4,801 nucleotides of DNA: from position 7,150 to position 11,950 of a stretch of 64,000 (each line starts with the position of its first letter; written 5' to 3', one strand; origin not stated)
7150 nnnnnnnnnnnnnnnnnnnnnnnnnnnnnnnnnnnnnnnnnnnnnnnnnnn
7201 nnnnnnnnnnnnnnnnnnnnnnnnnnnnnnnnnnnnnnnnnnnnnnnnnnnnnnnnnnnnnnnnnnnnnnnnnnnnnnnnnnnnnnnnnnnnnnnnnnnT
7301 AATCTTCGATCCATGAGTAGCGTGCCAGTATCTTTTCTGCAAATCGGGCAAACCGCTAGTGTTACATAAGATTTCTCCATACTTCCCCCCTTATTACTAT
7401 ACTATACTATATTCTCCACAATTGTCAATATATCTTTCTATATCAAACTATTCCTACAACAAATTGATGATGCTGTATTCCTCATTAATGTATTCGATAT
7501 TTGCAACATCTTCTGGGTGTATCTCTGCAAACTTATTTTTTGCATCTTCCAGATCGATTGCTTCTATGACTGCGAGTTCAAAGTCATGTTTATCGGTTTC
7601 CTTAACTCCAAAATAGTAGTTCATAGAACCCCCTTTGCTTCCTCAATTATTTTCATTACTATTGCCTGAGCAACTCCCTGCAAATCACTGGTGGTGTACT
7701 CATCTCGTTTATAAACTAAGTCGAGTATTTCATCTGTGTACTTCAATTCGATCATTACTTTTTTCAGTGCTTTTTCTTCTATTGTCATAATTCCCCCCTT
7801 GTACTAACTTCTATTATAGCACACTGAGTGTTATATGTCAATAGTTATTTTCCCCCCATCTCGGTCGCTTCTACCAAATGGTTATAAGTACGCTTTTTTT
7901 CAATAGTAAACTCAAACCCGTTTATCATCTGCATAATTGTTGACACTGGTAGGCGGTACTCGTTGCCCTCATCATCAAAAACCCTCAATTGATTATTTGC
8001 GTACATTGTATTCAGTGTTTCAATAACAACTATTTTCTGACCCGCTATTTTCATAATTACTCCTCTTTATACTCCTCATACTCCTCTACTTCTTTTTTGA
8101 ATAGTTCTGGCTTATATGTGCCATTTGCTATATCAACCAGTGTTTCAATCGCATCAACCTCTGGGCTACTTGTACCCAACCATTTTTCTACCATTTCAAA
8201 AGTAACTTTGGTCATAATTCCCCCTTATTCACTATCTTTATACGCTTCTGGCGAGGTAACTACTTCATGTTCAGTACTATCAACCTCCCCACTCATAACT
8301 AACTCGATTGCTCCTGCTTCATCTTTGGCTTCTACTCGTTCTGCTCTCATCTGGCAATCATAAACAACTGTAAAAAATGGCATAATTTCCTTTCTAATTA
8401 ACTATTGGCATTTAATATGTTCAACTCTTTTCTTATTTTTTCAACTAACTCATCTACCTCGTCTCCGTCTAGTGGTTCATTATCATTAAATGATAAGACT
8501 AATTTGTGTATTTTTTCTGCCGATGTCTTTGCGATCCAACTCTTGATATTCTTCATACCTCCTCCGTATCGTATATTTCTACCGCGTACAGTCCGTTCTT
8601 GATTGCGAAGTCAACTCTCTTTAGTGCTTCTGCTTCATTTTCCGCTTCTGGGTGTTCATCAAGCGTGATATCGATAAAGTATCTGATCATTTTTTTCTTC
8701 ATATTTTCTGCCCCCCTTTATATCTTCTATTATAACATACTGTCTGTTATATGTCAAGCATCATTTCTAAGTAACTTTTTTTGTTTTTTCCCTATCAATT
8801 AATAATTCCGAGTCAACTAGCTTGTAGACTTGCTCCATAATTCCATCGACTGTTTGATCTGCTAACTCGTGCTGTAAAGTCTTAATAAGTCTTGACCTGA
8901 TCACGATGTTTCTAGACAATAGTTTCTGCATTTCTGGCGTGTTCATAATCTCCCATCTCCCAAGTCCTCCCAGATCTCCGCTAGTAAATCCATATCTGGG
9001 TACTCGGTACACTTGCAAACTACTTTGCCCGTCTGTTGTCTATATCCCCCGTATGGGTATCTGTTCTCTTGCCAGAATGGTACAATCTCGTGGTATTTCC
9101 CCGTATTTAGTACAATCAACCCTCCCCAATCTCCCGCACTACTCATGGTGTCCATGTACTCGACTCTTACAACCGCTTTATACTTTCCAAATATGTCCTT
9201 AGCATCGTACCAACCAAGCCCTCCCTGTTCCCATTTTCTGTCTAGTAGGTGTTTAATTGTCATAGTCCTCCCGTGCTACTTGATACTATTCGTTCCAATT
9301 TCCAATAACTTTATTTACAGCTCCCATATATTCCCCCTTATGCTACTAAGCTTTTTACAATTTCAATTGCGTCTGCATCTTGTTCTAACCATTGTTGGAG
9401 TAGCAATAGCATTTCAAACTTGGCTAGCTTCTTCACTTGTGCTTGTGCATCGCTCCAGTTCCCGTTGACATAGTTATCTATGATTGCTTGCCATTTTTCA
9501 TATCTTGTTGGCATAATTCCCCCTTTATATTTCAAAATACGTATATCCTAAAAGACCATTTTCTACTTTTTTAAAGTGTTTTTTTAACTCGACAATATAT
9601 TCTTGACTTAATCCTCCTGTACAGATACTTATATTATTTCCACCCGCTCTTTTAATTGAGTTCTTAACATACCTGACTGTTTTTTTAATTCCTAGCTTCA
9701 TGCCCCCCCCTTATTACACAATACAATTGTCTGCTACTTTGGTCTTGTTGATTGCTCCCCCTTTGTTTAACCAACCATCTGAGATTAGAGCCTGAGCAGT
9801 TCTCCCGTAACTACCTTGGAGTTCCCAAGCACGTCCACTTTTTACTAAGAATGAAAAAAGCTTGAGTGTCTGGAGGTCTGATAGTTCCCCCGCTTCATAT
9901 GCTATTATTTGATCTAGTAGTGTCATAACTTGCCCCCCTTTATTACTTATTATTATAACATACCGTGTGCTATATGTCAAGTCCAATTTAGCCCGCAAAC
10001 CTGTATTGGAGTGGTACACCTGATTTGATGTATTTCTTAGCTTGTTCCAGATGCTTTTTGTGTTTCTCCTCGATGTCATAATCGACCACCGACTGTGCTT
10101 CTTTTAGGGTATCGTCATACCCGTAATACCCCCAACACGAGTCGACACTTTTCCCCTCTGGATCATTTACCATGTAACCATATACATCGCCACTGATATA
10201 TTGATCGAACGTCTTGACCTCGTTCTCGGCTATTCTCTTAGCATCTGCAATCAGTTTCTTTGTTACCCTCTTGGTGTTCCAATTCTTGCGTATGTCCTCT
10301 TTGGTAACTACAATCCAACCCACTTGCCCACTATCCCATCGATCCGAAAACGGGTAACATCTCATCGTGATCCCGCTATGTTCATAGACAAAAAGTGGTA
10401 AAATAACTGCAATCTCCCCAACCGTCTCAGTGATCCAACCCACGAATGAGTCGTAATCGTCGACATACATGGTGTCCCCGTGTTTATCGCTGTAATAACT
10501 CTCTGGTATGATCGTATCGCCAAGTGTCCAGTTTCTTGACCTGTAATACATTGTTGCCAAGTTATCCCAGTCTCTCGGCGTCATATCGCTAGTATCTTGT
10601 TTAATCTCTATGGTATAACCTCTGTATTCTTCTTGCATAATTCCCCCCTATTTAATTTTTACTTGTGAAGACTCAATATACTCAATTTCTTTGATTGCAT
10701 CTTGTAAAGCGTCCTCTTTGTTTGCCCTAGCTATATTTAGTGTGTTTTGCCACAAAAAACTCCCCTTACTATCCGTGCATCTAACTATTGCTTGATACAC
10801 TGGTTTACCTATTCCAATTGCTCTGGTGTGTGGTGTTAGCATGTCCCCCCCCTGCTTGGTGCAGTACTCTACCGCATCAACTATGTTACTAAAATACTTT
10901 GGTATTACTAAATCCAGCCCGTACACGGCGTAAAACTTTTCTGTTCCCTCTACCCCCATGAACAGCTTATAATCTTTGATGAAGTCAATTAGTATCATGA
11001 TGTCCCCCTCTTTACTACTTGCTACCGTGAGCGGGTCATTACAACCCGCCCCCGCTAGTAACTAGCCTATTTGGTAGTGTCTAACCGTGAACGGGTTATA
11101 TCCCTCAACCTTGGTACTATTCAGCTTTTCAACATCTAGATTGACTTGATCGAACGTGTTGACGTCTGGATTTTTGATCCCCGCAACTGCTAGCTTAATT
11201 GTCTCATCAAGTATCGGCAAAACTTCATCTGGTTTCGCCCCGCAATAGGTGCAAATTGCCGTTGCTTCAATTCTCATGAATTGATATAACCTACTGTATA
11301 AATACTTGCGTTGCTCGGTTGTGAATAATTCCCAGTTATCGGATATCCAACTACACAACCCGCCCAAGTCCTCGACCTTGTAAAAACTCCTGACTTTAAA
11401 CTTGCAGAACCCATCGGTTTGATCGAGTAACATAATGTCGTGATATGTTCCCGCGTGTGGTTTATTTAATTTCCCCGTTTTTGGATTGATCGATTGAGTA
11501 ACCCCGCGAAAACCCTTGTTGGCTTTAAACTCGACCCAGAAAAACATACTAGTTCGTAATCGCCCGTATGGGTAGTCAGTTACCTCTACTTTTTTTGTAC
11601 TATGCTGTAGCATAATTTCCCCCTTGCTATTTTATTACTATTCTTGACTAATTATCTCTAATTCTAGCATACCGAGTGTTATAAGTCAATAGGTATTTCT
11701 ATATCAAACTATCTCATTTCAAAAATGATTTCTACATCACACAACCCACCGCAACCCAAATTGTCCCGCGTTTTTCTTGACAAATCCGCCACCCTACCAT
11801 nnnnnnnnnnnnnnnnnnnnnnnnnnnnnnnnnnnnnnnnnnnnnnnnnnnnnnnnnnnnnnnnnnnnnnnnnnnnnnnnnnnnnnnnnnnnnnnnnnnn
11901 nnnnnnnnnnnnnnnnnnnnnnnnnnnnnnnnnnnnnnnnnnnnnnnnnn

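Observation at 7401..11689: Family of perfect sigma70 consensus promoters on a shared roughly 30-nt scaffold driving the early mini-gene array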

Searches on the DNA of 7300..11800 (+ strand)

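Call 5: search_dna_similar(query=window:7300-11800:+, collection=phages, mode=near)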
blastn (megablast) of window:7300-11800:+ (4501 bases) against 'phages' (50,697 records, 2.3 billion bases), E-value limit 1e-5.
No match.

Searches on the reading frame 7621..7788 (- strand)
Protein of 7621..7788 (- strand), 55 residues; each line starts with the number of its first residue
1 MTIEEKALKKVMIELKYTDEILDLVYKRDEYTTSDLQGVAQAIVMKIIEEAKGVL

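Call 95: find_encoding_contigs(protein=window:7621-7788:-, flank=6000, max_places=10)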
Protein window:7621-7788:- (55 aa): 6 contigs read that carry it; 5 places shown.
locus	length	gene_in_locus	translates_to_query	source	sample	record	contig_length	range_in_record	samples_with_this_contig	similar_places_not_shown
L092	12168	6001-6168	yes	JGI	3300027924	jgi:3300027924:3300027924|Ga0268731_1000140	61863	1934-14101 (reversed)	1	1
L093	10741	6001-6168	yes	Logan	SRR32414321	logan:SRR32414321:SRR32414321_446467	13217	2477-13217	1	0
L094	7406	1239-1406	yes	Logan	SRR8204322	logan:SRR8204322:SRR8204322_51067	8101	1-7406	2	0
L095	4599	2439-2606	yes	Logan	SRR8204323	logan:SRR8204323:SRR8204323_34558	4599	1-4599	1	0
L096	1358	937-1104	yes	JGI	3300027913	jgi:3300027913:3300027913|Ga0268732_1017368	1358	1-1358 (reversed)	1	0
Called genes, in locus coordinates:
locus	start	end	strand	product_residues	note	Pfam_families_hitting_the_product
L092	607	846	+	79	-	-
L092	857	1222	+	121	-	-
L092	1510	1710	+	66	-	-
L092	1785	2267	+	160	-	-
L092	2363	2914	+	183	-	-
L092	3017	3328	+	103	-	-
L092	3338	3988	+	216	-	-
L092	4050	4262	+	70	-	PF24192:DUF7417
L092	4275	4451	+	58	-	-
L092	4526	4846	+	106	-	-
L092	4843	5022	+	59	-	-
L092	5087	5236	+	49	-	-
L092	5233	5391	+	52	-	-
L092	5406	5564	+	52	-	-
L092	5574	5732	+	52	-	-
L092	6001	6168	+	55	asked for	-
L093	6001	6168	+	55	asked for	-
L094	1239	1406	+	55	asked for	-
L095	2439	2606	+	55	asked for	-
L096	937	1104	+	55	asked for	-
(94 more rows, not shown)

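Call 98: search_protein_families(library=pfam, max_evalue=0.01, proteins=[window:7621-7788:-])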
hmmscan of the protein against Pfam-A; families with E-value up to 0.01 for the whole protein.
window:7621-7788:- (55 aa): 0 families

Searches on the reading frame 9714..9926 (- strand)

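Call 98: search_protein_families(library=pfam, max_evalue=0.01, proteins=[window:9714-9926:-])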
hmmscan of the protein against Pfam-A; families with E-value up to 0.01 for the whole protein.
window:9714-9926:- (70 aa): 1 family
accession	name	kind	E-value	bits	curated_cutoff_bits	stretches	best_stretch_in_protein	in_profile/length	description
PF24192.1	DUF7417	-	6.3e-22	77.6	27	1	6-61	10-65/75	Domain of unknown function (DUF7417)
